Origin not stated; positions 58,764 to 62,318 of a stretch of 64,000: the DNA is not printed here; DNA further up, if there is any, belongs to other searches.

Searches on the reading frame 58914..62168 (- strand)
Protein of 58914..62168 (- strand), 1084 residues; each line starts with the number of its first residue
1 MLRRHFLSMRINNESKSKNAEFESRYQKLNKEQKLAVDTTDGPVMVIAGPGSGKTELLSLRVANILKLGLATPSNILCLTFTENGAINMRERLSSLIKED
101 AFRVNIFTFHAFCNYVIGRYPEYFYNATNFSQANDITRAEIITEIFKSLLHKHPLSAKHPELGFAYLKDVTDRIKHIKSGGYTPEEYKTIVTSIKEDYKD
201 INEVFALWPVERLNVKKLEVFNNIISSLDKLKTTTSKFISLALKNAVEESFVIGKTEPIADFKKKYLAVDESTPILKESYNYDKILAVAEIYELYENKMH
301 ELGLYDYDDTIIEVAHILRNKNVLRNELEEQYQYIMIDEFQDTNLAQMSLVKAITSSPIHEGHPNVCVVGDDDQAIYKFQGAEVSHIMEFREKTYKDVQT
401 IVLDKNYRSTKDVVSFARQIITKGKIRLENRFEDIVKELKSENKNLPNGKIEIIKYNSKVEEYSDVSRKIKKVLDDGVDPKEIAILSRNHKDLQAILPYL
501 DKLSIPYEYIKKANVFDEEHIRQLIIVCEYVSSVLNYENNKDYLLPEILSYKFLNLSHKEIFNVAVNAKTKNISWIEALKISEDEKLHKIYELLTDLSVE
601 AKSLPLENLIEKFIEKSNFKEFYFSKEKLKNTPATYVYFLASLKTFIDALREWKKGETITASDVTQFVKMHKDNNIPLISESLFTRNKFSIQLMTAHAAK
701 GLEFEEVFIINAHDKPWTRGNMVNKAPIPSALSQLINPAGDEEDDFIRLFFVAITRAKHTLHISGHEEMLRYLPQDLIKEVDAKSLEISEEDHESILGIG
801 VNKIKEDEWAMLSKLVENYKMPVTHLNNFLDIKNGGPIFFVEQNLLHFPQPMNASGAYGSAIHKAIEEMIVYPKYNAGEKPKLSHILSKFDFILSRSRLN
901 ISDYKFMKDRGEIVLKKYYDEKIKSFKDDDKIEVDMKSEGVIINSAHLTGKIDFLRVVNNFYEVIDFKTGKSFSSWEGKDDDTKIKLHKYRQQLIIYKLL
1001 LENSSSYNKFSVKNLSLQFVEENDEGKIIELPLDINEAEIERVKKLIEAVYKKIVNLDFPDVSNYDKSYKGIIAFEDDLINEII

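Call 47: search_protein_families(library=pfam, proteins=[window:58914-62168:-], max_evalue=0.001)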
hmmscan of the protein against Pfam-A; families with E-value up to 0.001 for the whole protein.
window:58914-62168:- (1084 aa): 8 families
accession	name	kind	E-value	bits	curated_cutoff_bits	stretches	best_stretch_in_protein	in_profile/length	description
PF00580.27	UvrD-helicase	-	3e-62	211.2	23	1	29-393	1-269/271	UvrD/REP helicase N-terminal domain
PF13361.12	UvrD_C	-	1.1e-30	107.7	25.6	1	401-767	1-349/350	UvrD-like helicase C-terminal domain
PF13245.12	AAA_19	-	2.9e-19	70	25.1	1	33-379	1-133/134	AAA domain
PF12705.13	PDDEXK_1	-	9.4e-11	42.6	22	1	849-1061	29-231/247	PD-(D/E)XK nuclease superfamily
PF13538.12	UvrD_C_2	-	1e-07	32.1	27.4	0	739-763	27-51/52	UvrD-like helicase C-terminal domain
PF13087.12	AAA_12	-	2.1e-05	24.6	27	0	397-488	14-117/195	AAA domain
PF13604.12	AAA_30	-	0.00034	20.8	27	0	28-93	1-66/191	AAA domain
PF01443.25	Viral_helicase1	-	0.00053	20.3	21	0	625-763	112-226/228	Viral superfamily 1 RNA helicase core domain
